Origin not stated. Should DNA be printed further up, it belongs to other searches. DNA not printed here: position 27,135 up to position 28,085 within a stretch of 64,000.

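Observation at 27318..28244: Minimal GHKL-ATPase + STAS-like (DUF4325-type) two-gene module without a sigma factor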

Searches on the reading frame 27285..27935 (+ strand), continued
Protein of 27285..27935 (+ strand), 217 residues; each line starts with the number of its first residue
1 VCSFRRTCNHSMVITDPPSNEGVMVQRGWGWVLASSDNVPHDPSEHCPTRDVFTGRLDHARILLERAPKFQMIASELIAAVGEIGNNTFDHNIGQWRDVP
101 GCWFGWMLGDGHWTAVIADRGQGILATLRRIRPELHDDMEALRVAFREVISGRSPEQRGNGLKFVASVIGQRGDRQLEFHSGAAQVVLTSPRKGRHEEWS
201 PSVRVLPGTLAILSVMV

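Call 84: search_protein_families(library=pfam, proteins=[L094:403-1176:+, L094:1176-1490:+, L094:1495-1812:+, L094:1822-2190:+, L094:2198-3604:+, L094:3972-5639:+, L094:5731-6495:+, L090:1636-2616:+, L090:2893-3423:+], max_evalue=0.001)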
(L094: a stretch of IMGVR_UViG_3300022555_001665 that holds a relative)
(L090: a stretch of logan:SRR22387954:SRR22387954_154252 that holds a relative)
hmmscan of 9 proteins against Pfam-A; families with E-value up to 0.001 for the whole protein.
L094:403-1176:+ (258 aa): 2 families
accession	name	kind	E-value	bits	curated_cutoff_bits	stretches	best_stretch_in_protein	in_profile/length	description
PF13730.12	HTH_36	-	1.1e-10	41.6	25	1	29-79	5-55/55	Helix-turn-helix domain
PF21984.2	DnaD_N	-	2.3e-05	25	27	1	36-102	23-88/101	DnaD N-terminal domain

L094:1176-1490:+ (105 aa): 0 families

L094:1495-1812:+ (106 aa): 0 families

L094:1822-2190:+ (123 aa): 1 family
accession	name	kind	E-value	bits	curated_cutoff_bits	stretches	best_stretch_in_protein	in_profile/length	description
PF16677.11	GP3_package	-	3.2e-21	75.9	29.4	1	13-111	1-105/105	DNA-packaging protein gp3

L094:2198-3604:+ (469 aa): 3 families
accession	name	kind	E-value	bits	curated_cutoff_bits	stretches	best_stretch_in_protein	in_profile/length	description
PF04466.19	Terminase_3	-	7.8e-08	32.5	23.2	1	110-224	79-191/201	Phage terminase large subunit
PF17289.8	Terminase_6C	-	2.2e-06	28.2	22.6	1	265-429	3-154/155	Terminase RNaseH-like domain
PF03237.21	Terminase_6N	-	7.6e-06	26.2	22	1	71-241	35-209/215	Terminase large subunit, T4likevirus-type, N-terminal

L094:3972-5639:+ (556 aa): 3 families
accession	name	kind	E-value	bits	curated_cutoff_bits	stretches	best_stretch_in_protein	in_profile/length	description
PF00239.26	Resolvase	-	7.2e-26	91.5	23.3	1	5-147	2-144/145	Resolvase, N terminal domain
PF07508.19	Recombinase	-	3.3e-16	59.8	21.1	1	176-295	1-101/102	Recombinase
PF13408.12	Zn_ribbon_recom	-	1.9e-06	28.5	25.3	1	309-373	1-57/58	Recombinase zinc beta ribbon domain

L094:5731-6495:+ (255 aa): 3 families
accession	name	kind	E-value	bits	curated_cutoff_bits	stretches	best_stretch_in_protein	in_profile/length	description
PF00376.29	MerR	-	3.7e-13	49.5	28.2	1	24-60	2-38/38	MerR family regulatory protein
PF13411.12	MerR_1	-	1e-09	38.8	21.6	1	24-68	3-46/69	MerR HTH family regulatory protein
PF12728.13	HTH_17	-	2.6e-09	37.6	27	1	25-67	5-45/51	Helix-turn-helix domain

L090:1636-2616:+ (327 aa): 0 families

L090:2893-3423:+ (177 aa): 0 families

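Call 87: search_protein_representatives(alignment_id=A1)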
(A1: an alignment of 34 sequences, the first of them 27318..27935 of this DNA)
Query: 34 sequences, 199 profile positions. Proteins with E-value up to 0.001 (for the whole library): 1176; up to 1e-10: 304; up to 1e-30: 139. The best 150 are listed.
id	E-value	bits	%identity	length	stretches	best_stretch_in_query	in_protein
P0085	6.0e-75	267.3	-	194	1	3-197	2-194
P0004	1.5e-71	256.2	-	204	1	7-198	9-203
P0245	1.1e-69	250.1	-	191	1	3-197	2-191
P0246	5.9e-69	247.8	-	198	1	5-198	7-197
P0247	8.5e-69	247.2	-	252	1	6-197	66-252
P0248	2.6e-68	245.6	-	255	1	4-197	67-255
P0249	8.5e-68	244.0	-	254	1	4-197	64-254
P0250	1.7e-65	236.5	-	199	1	9-197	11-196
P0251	5.2e-65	234.9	-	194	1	6-196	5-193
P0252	5.6e-65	234.8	-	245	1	8-198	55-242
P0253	5.3e-64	231.6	-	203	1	10-198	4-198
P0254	3.1e-63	229.1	-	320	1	6-197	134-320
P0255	3.5e-63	228.9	-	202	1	6-195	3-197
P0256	3.9e-63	228.8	-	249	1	4-197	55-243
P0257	4.1e-63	228.7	-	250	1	5-197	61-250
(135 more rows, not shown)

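Call 90: search_protein_families(library=pfam, proteins=[L015:5180-5923:+, L029:4065-5123:+, L011:3414-4061:+, L010:4234-5913:+, L022:2239-3237:+, L037:3683-5032:-, L057:4581-5750:+, L039:4056-4988:+, L013:3915-4952:+, L021:814-1134:+], max_evalue=0.001)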
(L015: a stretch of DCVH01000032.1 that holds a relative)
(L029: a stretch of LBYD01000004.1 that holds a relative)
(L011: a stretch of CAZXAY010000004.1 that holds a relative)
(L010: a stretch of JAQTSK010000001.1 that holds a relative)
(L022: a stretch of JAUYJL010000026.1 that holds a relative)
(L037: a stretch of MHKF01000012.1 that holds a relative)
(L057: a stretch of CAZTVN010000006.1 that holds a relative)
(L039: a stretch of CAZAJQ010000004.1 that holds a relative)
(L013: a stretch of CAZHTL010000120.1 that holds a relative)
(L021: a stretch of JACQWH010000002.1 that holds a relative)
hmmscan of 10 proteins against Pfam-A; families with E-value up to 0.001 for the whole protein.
L015:5180-5923:+ (248 aa): 3 families
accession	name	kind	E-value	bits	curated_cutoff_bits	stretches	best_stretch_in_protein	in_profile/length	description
PF01978.25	TrmB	-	3.4e-14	52.9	25.6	1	7-75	1-68/68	Sugar-specific transcriptional regulator TrmB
PF01047.28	MarR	-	2.4e-05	24.5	24.6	1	25-62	14-51/59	MarR family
PF13412.12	HTH_24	-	0.00021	21.2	21.9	1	33-58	22-47/48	Winged helix-turn-helix DNA-binding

L029:4065-5123:+ (353 aa): 2 families
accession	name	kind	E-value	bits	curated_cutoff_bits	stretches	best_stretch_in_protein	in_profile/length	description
PF02661.23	Fic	-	3.2e-14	54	24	1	210-302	3-93/93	Fic/DOC family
PF01316.27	Arg_repressor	-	8.5e-06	25.9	27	1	9-74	4-66/70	Arginine repressor, DNA binding domain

L011:3414-4061:+ (216 aa): 1 family
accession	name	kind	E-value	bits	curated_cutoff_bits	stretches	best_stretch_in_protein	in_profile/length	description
PF08843.17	AbiEii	-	7.5e-18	65.8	22.5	1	14-173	2-188/238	Nucleotidyl transferase AbiEii toxin, Type IV TA system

L010:4234-5913:+ (560 aa): 0 families

L022:2239-3237:+ (333 aa): 3 families
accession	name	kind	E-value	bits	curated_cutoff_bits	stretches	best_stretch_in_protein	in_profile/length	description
PF02800.25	Gp_dh_C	-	2e-69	232.7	24.4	1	156-312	1-158/158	Glyceraldehyde 3-phosphate dehydrogenase, C-terminal domain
PF00044.30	Gp_dh_N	-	6e-38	129.6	31.7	1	3-102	2-101/101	Glyceraldehyde 3-phosphate dehydrogenase, NAD binding domain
PF01113.26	DapB_N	-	0.00056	20.4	25.6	0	3-98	2-101/124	Dihydrodipicolinate reductase, N-terminus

L037:3683-5032:- (450 aa): 3 families
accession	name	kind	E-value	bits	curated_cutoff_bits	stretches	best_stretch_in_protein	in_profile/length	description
PF13793.12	Pribosyltran_N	-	8.9e-19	67.9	25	1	124-221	2-100/117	N-terminal domain of ribose phosphate pyrophosphokinase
PF14572.12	Pribosyl_synth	-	4e-15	56.7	27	1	336-442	77-180/184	Phosphoribosyl synthetase-associated domain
PF00156.33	Pribosyltran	-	5.9e-08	32.6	26.3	1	281-381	24-125/158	Phosphoribosyl transferase domain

L057:4581-5750:+ (390 aa): 3 families
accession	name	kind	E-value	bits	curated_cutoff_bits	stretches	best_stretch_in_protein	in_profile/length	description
PF13635.12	DUF4143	-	6.2e-33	114.2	28.1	1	180-338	2-159/160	Domain of unknown function (DUF4143)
PF13173.12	AAA_14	-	1.9e-22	80.1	27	1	16-139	2-128/129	AAA domain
PF13401.12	AAA_22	-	0.00038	21.2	27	0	59-97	71-109/130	AAA domain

L039:4056-4988:+ (311 aa): 11 families
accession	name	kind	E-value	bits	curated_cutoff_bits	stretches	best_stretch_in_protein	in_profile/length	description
PF07992.20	Pyr_redox_2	-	1e-37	130.6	26.1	1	2-278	1-283/291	Pyridine nucleotide-disulphide oxidoreductase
PF13738.12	Pyr_redox_3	-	4.3e-20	72.6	30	1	82-269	107-305/305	Pyridine nucleotide-disulphide oxidoreductase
PF00070.33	Pyr_redox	-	3.2e-10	40.8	22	1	144-209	3-75/82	Pyridine nucleotide-disulphide oxidoreductase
PF00890.30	FAD_binding_2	-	1.2e-09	38.4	20.4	1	3-33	1-31/414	FAD binding domain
PF13450.12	NAD_binding_8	-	2.1e-08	34.8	21.9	1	6-63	1-56/68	NAD(P)-binding Rossmann-like domain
PF01266.30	DAO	-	9e-07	29.2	27.9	0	3-39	1-39/353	FAD dependent oxidoreductase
PF01134.28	GIDA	-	1e-06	28.5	22.1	1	3-56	1-47/391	Glucose inhibited division protein A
PF12831.13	FAD_oxidored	-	3.1e-06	27.2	27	0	3-39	1-39/416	FAD dependent oxidoreductase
PF01946.23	Thi4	-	3.6e-06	26.8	26.2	0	3-34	19-51/235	Thi4 family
PF03486.20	HI0933_like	-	6.4e-06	26.2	50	0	3-32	2-31/244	HI0933-like protein Rossmann domain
PF01494.25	FAD_binding_3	-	0.00025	20.8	22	0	2-32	2-32/349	FAD binding domain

L013:3915-4952:+ (346 aa): 6 families
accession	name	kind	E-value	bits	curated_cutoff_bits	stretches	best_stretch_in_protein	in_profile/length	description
PF00534.26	Glycos_transf_1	-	6.5e-30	104.4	26.4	1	164-312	5-155/172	Glycosyl transferases group 1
PF13692.12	Glyco_trans_1_4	-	5e-25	88.9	27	1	175-308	2-138/142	Glycosyl transferases group 1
PF13439.12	Glyco_transf_4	-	1.8e-11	44.8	28.5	1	18-128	1-114/170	Glycosyltransferase Family 4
PF20706.3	GT4-conflict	-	7.3e-08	32.2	26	1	171-288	194-321/385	Family 4 Glycosyltransferase in conflict systems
PF13524.12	Glyco_trans_1_2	-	8.5e-05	23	25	1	198-311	11-113/144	Glycosyl transferase-like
PF13579.12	Glyco_trans_4_4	-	0.00019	22.2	29.7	1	19-124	1-108/158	Glycosyl transferase 4-like domain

L021:814-1134:+ (107 aa): 1 family
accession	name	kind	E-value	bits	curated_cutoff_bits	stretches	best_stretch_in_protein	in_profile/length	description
PF02635.20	DsrE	-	4.3e-11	43.4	22.7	1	1-107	1-116/116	DsrE/DsrF-like family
